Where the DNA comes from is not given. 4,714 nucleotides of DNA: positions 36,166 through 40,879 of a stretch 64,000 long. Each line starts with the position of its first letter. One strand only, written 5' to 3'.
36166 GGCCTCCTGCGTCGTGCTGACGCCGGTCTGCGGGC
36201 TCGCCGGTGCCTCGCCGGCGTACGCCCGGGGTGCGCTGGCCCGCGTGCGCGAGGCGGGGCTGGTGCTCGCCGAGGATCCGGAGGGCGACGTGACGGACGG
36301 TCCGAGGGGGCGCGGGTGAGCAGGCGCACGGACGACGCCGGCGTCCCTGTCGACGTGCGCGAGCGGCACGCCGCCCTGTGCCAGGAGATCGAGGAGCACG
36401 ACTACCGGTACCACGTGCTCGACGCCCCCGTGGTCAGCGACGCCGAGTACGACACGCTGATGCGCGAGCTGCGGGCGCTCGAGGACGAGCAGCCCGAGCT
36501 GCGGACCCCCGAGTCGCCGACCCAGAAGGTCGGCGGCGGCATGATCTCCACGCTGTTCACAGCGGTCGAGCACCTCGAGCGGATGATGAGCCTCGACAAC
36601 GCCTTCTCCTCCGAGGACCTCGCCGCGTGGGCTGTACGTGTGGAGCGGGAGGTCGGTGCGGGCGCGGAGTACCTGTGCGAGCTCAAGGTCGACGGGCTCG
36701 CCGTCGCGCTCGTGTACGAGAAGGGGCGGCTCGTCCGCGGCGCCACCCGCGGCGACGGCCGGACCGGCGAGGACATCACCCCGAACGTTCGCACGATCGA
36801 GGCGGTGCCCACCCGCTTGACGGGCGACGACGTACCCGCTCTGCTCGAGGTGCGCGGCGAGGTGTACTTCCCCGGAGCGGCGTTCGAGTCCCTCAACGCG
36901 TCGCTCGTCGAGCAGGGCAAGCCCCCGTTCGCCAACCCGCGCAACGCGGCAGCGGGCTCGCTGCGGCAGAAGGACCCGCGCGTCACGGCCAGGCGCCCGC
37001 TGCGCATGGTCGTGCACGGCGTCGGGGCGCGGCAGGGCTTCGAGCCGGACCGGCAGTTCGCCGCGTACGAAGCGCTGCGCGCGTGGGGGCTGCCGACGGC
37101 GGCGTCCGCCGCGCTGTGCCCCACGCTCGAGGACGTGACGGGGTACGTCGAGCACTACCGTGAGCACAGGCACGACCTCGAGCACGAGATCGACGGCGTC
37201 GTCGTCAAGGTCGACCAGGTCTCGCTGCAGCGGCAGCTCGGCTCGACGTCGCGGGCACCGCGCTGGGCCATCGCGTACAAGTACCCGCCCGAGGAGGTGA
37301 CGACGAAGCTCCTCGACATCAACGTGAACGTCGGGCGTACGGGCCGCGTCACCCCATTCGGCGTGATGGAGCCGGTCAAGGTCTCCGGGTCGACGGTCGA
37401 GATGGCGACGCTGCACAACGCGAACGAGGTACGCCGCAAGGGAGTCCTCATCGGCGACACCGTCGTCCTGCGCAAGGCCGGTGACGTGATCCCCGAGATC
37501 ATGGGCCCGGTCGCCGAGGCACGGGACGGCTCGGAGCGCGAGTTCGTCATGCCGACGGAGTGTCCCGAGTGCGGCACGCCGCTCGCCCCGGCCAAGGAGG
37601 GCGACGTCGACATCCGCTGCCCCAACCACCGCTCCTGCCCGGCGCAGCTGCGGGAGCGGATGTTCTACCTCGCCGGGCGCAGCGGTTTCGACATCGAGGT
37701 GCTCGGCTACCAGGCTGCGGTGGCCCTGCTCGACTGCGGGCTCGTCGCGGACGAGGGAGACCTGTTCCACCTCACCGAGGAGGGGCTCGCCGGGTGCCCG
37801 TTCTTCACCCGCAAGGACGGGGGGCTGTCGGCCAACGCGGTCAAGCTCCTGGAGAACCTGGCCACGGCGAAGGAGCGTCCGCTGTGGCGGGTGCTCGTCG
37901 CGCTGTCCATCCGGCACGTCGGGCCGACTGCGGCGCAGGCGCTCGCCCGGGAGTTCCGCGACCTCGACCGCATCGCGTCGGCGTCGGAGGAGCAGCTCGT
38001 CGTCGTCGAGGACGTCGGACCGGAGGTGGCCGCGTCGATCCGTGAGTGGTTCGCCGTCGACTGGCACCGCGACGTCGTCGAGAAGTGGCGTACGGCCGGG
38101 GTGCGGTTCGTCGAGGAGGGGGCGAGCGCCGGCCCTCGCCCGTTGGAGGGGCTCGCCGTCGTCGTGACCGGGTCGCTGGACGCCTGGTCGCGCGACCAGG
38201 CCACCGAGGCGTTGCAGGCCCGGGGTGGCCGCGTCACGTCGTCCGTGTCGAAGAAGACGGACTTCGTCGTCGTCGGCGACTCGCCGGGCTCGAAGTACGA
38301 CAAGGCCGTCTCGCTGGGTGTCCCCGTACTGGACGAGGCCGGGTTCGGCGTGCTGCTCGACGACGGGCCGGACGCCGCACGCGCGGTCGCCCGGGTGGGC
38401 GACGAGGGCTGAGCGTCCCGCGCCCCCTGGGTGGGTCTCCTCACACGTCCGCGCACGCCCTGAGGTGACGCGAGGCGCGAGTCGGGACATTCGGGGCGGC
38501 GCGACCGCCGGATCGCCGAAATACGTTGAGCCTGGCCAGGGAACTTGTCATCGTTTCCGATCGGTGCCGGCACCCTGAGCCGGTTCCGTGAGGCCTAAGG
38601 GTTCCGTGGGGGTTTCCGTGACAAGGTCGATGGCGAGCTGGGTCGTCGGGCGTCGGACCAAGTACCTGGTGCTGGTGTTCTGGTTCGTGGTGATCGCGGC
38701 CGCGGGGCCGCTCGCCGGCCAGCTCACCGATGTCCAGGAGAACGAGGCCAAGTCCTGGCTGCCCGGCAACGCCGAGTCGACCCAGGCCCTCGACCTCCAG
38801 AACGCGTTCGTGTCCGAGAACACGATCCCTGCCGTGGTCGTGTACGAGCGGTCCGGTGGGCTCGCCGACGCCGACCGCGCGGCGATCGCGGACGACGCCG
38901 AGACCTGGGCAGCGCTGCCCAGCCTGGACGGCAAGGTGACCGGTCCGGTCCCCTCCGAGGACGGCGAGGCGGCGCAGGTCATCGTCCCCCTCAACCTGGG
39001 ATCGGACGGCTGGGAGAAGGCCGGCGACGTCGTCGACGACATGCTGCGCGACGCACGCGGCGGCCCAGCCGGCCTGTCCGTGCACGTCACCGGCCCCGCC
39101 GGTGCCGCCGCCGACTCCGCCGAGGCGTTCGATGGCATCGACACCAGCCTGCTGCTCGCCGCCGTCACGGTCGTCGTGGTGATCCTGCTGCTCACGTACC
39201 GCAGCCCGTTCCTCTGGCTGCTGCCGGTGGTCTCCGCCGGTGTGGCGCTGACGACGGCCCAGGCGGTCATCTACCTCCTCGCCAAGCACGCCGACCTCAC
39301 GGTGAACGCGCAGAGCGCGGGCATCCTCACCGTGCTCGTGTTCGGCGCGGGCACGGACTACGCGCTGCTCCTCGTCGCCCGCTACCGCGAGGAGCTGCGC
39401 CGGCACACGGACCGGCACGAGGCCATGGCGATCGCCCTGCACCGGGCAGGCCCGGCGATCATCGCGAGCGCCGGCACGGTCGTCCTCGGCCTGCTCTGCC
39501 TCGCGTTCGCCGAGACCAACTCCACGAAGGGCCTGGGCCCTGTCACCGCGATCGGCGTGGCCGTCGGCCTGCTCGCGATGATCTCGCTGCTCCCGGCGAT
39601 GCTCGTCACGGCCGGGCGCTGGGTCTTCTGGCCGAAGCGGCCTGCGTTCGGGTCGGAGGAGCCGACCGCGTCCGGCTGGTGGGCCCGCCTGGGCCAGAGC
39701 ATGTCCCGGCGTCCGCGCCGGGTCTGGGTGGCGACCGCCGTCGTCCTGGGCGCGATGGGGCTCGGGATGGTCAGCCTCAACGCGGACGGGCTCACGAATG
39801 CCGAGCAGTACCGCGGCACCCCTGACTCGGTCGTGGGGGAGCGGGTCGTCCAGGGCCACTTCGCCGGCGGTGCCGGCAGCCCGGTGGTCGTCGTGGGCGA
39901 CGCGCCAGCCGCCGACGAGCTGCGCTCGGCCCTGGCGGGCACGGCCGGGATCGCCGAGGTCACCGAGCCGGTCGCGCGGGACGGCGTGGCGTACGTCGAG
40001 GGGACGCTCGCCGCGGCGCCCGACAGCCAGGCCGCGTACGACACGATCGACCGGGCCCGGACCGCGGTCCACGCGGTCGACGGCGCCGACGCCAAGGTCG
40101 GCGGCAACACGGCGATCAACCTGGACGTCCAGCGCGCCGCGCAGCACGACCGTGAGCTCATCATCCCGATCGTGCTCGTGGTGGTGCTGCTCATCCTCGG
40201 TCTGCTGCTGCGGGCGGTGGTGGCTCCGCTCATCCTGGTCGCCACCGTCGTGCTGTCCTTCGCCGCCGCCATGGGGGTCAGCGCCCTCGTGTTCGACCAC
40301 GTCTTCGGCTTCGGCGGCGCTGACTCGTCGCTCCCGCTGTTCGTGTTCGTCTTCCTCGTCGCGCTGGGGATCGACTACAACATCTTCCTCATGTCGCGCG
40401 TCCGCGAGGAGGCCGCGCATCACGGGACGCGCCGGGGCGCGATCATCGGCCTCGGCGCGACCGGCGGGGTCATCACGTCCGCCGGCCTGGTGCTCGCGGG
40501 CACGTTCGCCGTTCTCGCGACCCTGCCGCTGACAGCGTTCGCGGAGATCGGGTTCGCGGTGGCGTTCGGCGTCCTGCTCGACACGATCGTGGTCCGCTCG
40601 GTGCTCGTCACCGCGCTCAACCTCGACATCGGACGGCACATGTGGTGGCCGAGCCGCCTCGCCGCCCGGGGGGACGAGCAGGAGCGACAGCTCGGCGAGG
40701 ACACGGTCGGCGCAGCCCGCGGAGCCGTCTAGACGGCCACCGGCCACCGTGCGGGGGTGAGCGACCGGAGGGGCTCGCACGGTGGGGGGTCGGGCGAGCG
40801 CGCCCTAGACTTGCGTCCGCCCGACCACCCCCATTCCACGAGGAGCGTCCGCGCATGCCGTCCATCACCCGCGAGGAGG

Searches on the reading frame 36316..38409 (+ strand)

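Call 114: search_protein_families(library=pfam, proteins=[window:36316-38409:+], max_evalue=0.000001)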
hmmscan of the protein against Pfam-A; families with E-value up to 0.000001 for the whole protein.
window:36316-38409:+ (698 aa): 5 families
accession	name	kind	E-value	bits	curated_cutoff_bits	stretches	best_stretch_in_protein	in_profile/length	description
PF01653.23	DNA_ligase_aden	-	2.5e-96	322.5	27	1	80-326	3-253/253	NAD-dependent DNA ligase adenylation domain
PF03120.22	DNA_ligase_OB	-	1.5e-31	108.5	32.9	1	329-406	1-78/79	NAD-dependent DNA ligase OB-fold domain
PF12826.13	HHH_2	-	3.4e-24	85.2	27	1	525-588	1-64/64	Helix-hairpin-helix motif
PF00533.33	BRCT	-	5.4e-13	49.4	21.3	1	607-675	3-72/78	BRCA1 C Terminus (BRCT) domain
PF03119.21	DNA_ligase_ZBD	-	8.3e-11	42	25.8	1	415-443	1-27/27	NAD-dependent DNA ligase C4 zinc finger domain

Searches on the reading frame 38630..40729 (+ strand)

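Call 114: search_protein_families(library=pfam, proteins=[window:38630-40729:+], max_evalue=0.000001)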
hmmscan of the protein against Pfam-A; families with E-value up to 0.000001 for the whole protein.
window:38630-40729:+ (700 aa): 1 family
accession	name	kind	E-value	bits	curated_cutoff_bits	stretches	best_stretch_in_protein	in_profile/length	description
PF03176.21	MMPL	-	1.3e-127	425.8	20.5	2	43-364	2-332/333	MMPL family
